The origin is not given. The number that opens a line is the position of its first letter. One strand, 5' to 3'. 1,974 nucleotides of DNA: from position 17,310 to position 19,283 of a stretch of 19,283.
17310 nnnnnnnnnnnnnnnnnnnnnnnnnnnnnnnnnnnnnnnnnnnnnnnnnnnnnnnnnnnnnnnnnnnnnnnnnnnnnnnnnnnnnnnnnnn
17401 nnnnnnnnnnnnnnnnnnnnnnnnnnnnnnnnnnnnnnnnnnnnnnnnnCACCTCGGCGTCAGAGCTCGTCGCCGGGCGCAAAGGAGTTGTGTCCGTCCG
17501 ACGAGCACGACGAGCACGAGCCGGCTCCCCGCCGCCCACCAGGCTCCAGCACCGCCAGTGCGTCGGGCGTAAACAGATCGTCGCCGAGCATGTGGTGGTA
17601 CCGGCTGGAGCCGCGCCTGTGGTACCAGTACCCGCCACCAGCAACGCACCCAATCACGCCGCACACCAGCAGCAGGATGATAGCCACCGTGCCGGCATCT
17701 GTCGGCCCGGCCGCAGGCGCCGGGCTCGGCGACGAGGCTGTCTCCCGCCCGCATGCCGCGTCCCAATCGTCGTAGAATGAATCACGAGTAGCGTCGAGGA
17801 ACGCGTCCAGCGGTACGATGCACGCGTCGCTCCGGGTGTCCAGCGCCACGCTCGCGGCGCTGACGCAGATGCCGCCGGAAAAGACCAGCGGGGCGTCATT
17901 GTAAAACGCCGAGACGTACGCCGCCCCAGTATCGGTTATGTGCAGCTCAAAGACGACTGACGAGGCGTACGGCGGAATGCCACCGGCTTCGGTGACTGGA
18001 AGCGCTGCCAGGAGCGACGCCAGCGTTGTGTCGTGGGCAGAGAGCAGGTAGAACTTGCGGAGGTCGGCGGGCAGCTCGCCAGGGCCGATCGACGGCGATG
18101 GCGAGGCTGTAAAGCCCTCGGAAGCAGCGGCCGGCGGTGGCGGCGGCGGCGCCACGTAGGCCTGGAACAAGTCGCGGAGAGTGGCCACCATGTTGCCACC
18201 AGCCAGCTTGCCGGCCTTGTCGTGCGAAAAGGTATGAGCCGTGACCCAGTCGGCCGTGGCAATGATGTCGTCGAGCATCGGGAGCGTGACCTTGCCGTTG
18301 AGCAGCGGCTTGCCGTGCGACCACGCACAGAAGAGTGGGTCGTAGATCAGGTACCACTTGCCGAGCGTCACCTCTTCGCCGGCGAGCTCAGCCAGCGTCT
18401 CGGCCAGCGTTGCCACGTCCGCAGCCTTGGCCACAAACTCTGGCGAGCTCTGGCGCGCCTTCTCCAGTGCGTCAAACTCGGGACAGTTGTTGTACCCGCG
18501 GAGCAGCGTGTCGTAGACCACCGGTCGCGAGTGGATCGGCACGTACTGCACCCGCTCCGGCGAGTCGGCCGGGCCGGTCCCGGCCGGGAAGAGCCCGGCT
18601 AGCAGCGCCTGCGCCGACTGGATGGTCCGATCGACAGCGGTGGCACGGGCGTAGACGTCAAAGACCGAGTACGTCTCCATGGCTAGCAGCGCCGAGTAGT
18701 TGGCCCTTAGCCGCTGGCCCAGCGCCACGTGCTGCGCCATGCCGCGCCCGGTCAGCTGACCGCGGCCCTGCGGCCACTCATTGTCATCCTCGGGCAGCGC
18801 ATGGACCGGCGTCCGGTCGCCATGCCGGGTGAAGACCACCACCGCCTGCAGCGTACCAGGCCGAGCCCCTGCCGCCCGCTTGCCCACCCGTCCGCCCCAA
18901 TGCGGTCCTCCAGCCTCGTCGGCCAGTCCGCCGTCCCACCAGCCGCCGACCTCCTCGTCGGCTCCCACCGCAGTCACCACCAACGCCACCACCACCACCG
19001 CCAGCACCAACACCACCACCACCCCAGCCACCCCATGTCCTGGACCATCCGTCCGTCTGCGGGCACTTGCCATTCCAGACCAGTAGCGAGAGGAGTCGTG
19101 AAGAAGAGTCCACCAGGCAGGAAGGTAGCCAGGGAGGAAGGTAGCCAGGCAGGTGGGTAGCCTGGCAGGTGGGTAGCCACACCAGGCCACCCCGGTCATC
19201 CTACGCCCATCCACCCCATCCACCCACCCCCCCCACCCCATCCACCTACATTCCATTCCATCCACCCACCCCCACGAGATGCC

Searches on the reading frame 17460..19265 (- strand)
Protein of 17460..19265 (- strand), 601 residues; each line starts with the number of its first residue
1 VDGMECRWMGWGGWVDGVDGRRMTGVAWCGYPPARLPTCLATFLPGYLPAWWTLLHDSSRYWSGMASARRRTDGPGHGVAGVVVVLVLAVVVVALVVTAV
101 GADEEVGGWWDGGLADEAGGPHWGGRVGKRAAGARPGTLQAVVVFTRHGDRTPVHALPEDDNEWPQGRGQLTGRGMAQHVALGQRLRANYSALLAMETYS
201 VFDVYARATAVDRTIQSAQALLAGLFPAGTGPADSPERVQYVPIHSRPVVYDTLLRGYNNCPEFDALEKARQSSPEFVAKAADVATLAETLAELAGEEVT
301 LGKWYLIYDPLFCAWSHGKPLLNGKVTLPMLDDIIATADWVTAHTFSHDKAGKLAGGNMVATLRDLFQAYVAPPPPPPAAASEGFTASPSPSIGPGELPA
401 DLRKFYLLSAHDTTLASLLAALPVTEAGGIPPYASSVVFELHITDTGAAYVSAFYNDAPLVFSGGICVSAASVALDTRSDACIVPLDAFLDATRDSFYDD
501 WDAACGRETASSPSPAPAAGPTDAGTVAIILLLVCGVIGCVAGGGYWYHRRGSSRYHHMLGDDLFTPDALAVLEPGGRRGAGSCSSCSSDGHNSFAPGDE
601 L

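Call 7: search_protein_families(library=pfam, proteins=[window:17460-19265:-], max_evalue=0.01)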
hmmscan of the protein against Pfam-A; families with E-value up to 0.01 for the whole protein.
window:17460-19265:- (601 aa): 1 family
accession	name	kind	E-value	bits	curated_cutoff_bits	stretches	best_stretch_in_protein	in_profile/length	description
PF00328.27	His_Phos_2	-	6e-28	98.7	23.6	2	138-281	1-180/354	Histidine phosphatase superfamily (branch 2)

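Call 54: list_cluster_members(proteins=[window:17463-19256:-, window:17463-19241:-, window:17463-19199:-, window:13552-15951:-, window:13552-15777:-, window:13552-15744:-, window:13552-15618:-, window:14160-15917:+, window:16436-17446:+, window:16634-17446:+])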
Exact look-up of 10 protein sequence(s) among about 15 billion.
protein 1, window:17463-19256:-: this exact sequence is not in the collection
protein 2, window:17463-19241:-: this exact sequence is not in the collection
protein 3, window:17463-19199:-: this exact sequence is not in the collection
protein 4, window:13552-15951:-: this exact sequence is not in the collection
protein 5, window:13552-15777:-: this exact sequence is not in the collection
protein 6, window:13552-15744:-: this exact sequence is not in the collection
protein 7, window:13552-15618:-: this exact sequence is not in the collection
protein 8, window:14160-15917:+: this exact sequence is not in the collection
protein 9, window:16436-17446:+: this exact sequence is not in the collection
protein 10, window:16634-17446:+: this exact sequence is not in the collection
